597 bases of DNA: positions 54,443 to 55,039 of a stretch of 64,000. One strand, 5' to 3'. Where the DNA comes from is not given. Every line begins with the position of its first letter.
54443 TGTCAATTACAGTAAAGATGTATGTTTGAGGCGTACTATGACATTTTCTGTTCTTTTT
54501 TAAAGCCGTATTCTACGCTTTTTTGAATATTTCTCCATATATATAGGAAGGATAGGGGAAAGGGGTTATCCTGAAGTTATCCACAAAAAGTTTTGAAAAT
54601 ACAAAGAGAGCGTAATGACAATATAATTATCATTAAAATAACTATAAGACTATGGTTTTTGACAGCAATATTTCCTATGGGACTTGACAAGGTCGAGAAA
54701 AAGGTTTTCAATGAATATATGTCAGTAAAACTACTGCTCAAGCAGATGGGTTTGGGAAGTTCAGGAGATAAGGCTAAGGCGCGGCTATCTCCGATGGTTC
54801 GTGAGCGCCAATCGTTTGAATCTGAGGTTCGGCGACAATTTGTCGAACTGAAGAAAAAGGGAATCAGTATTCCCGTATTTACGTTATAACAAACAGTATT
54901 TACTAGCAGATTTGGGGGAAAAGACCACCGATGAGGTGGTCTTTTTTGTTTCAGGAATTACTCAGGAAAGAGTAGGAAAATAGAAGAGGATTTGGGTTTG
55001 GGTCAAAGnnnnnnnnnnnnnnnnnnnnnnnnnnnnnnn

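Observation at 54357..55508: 1.15-kb AT-rich non-coding island with repeat families, a DnaA-box-like site, a small terminated ORF and a hairpin-rich structure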

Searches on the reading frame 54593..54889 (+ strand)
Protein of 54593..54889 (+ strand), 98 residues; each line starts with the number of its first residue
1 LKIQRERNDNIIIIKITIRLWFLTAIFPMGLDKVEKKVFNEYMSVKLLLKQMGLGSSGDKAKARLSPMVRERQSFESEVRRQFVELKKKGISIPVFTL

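Call 11: search_protein_families(library=pfam, proteins=[window:54593-54889:+], max_evalue=0.01)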
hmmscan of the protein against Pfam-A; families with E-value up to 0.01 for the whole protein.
window:54593-54889:+ (98 aa): 0 families

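Call 16: find_homologous_proteins(query=window:54593-54889:+, max_evalue=0.01)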
Query window:54593-54889:+ (98 aa): 33 proteins with E <= 0.01 among 37 candidates.
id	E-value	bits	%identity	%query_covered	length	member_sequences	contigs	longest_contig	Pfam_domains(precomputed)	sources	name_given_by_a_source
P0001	4.9e-37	143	95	78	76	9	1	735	-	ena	-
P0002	9.6e-34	133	74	95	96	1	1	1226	-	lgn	-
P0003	1.8e-32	129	72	95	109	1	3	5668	-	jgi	-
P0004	1.2e-30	123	76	86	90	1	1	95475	-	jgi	jgi:hypothetical protein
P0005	1.9e-30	122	74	89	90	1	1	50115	-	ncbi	-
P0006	1.3e-28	117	74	85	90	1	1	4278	-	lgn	-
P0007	1.5e-28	116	72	86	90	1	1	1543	-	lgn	-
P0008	2.5e-27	112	71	86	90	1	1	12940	-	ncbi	-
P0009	1.2e-26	110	83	71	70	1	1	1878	-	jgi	-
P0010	1.4e-26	110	83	71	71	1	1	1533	-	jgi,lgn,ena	-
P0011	1.7e-26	110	83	71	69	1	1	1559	-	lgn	-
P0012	4.3e-26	108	85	71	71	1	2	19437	-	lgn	-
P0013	4.5e-25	105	80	71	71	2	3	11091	-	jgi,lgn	-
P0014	6.5e-25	105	80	71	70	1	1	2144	-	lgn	-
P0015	1.3e-24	104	98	57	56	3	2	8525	-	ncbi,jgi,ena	-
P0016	1.9e-24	103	77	71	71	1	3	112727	-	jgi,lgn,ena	-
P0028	4.6e-21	92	86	57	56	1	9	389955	-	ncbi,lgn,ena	-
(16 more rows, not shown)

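Call 19: find_encoding_contigs(protein=P0028, flank=4000, max_places=3)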
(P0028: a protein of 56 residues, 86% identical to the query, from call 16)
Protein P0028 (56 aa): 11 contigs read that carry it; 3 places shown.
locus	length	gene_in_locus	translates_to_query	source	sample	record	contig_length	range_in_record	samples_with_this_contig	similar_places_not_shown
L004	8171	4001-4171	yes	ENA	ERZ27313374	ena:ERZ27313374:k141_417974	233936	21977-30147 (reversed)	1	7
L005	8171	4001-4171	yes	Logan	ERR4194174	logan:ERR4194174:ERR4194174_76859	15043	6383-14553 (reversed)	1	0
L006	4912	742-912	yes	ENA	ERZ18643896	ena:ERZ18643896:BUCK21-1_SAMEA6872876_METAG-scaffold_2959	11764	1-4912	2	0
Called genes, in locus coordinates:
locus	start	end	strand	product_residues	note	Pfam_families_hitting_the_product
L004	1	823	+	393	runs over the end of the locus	PF00575:S1, PF18614:RNase_II_C_S1 (faint), PF23459:S1_RRP5 (faint), PF00575:S1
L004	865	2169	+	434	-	PF18073:Zn_ribbon_LapB, PF13481:AAA_25, PF06745:ATPase, PF23442:DUF7125, PF13541:ChlI (weak)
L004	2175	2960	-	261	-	-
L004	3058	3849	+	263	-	PF01850:PIN (weak), PF01938:TRAM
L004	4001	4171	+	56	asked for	-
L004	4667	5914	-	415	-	PF00070:Pyr_redox (faint), PF00890:FAD_binding_2 (weak), PF01266:DAO, PF01593:Amino_oxidase, PF03486:HI0933_like (faint), PF12831:FAD_oxidored (weak), PF13450:NAD_binding_8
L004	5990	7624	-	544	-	-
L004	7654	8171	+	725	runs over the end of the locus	PF10060:DUF2298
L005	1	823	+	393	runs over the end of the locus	PF00575:S1, PF18614:RNase_II_C_S1 (faint), PF23459:S1_RRP5 (faint), PF00575:S1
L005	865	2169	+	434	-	PF18073:Zn_ribbon_LapB, PF13481:AAA_25, PF06745:ATPase, PF23442:DUF7125, PF13541:ChlI (weak)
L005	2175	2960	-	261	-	-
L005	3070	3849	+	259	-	PF01850:PIN (weak), PF01938:TRAM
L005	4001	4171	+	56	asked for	-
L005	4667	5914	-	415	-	PF00070:Pyr_redox (faint), PF00890:FAD_binding_2 (weak), PF01266:DAO, PF01593:Amino_oxidase, PF03486:HI0933_like (faint), PF12831:FAD_oxidored (weak), PF13450:NAD_binding_8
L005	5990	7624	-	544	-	-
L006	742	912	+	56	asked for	-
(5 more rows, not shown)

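Call 20: find_encoding_contigs(protein=P0016, flank=4000, max_places=3)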
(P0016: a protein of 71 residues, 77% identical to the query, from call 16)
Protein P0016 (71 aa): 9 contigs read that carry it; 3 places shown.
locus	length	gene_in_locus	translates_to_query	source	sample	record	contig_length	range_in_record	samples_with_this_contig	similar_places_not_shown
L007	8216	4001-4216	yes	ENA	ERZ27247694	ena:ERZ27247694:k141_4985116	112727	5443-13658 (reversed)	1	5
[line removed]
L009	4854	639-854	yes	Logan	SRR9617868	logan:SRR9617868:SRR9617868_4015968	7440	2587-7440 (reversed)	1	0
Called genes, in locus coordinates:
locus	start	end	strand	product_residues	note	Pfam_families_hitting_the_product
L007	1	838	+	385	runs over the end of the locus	PF00575:S1 (weak), PF23459:S1_RRP5 (faint), PF00575:S1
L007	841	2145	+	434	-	PF18073:Zn_ribbon_LapB, PF13481:AAA_25, PF03796:DnaB_C (faint), PF06745:ATPase, PF23442:DUF7125, PF13541:ChlI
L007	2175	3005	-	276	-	-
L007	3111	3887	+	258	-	PF01850:PIN (weak), PF01938:TRAM (weak)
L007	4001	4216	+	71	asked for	-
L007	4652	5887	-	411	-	PF00070:Pyr_redox (weak), PF00890:FAD_binding_2 (weak), PF01266:DAO, PF01593:Amino_oxidase, PF03486:HI0933_like (faint), PF12831:FAD_oxidored (weak), PF13450:NAD_binding_8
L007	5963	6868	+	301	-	PF01040:UbiA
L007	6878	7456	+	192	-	-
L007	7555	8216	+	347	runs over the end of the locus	PF01073:3Beta_HSD, PF01370:Epimerase, PF02719:Polysacc_synt_2, PF04321:RmlD_sub_bind, PF13460:NAD_binding_10, PF16363:GDP_Man_Dehyd, PF07993:NAD_binding_4 (weak)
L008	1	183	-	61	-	?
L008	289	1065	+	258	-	PF01850:PIN (weak), PF01938:TRAM (weak)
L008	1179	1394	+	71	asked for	-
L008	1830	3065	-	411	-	PF00070:Pyr_redox (weak), PF00890:FAD_binding_2 (weak), PF01266:DAO, PF01593:Amino_oxidase, PF03486:HI0933_like (faint), PF12831:FAD_oxidored (weak), PF13450:NAD_binding_8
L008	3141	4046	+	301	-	PF01040:UbiA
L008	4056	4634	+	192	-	-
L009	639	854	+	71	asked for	-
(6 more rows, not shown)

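Call 21: find_encoding_contigs(protein=P0004, flank=4000, max_places=3)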
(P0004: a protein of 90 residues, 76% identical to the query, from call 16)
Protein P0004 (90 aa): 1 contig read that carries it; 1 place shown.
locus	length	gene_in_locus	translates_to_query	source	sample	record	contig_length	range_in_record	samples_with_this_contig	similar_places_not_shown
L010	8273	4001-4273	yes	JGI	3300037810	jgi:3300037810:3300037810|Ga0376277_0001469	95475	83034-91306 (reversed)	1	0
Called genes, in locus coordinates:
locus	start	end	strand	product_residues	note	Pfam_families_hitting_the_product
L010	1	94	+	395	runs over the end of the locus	PF21710:Spt6_S1 (faint), PF00575:S1 (weak), PF23459:S1_RRP5 (faint), PF24685:OB_RRP5_4th (faint), PF00575:S1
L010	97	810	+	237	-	-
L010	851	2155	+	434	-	PF18073:Zn_ribbon_LapB, PF13481:AAA_25, PF03796:DnaB_C (faint), PF06745:ATPase, PF23442:DUF7125, PF13541:ChlI (weak)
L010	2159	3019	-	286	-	-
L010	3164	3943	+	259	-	PF01850:PIN (weak), PF01938:TRAM (weak)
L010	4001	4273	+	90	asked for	-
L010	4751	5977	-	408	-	PF00070:Pyr_redox (weak), PF00890:FAD_binding_2 (weak), PF01266:DAO, PF01593:Amino_oxidase, PF03486:HI0933_like (faint), PF12831:FAD_oxidored (weak), PF13450:NAD_binding_8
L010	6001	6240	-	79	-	-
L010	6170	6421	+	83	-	-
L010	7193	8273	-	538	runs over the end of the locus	-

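Call 22: find_encoding_contigs(protein=P0005, flank=4000, max_places=3)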
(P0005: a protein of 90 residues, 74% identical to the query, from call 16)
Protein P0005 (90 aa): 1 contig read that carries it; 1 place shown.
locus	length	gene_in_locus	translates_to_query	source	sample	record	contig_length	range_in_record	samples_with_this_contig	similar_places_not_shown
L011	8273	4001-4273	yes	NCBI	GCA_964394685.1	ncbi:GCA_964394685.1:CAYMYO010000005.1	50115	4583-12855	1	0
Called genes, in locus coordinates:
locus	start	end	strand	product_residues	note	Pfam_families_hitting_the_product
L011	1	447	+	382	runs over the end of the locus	PF00575:S1 (weak), PF23459:S1_RRP5 (faint), PF00575:S1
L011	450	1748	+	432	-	PF18073:Zn_ribbon_LapB, PF03796:DnaB_C (faint), PF13481:AAA_25, PF23442:DUF7125 (weak), PF06745:ATPase, PF13541:ChlI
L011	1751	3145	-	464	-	-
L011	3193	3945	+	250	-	PF01850:PIN (faint), PF01938:TRAM (weak)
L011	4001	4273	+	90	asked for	-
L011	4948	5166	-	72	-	-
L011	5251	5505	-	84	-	PF05016:ParE_toxin (weak)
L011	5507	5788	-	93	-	-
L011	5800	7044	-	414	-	PF00070:Pyr_redox (faint), PF00890:FAD_binding_2 (weak), PF01266:DAO, PF01593:Amino_oxidase, PF01946:Thi4 (weak), PF07992:Pyr_redox_2 (faint), PF13450:NAD_binding_8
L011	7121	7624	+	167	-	PF01040:UbiA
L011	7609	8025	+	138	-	-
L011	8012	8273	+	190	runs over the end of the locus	-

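Call 25: find_related_loci(query=A1, collection=genome_contigs, flank=2500)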
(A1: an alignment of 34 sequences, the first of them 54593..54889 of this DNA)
Query A1 (98 aa) in genome_contigs; peptide patterns used: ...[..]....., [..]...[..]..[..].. (x = any residue, [..] = any of these).
32 stretches matched a pattern; 5 encode a relative of the query (tblastn E <= 1e-3); 5 distinct loci.
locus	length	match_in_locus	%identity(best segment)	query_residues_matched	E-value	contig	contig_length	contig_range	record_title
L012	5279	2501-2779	88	6-98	1e-52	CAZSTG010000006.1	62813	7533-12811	MAG TPA_asm: uncultured Gammaproteobacteria bacterium isolate SRP294416_co1_745 genome assembly, contig: NODE_587_length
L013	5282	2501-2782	71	6-98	1e-39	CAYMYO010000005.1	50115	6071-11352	MAG TPA_asm: uncultured Gammaproteobacteria bacterium isolate SRP302447_co1_58 genome assembly, contig: NODE_2055_length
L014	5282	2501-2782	72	6-98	3e-39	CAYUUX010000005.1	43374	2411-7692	MAG TPA_asm: uncultured Gammaproteobacteria bacterium isolate binchicken_co22_244 genome assembly, contig: NODE_917_leng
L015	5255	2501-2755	75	15-98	1e-36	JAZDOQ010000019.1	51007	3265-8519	MAG: Candidatus Gottesmanbacteria bacterium isolate MEGAHIT-group-0.784 k141_12168061, whole genome shotgun sequence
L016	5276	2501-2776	76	7-98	6e-44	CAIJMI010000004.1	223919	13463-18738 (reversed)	Candidatus Gottesmanbacteria bacterium isolate LaPlata-b_bin-0620 genome assembly, contig: bin-0620:4/5, whole genome sh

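Call 26: find_related_loci(query=A1, collection=metagenome_contigs, flank=1500)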
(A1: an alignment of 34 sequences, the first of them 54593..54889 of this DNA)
Query A1 (98 aa) in metagenome_contigs; peptide patterns used: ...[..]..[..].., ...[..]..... (x = any residue, [..] = any of these).
196 stretches matched a pattern; 21 encode a relative of the query (tblastn E <= 1e-3); 21 distinct loci.
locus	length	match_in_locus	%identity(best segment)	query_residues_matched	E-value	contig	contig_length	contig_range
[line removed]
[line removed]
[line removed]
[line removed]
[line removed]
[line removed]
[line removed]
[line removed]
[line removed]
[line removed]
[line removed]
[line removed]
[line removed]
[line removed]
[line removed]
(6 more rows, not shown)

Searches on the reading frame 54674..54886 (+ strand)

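Call 42: search_protein_families(library=ncbifam, proteins=[window:54674-54886:+], max_evalue=1)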
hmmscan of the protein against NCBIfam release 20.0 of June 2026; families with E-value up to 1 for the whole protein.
window:54674-54886:+ (71 aa): 2 families
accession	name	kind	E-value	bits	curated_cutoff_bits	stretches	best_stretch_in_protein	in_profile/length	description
TIGR02988.1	YaaA_near_RecF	hypoth_equivalog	0.018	15.2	84.75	1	10-38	3-31/60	S4 domain-containing protein YaaA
NF040595.1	HTH_Cbp1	equivalog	0.056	13.4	140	1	8-65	8-64/135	CRISPR DNA repeat-binding protein Cbp1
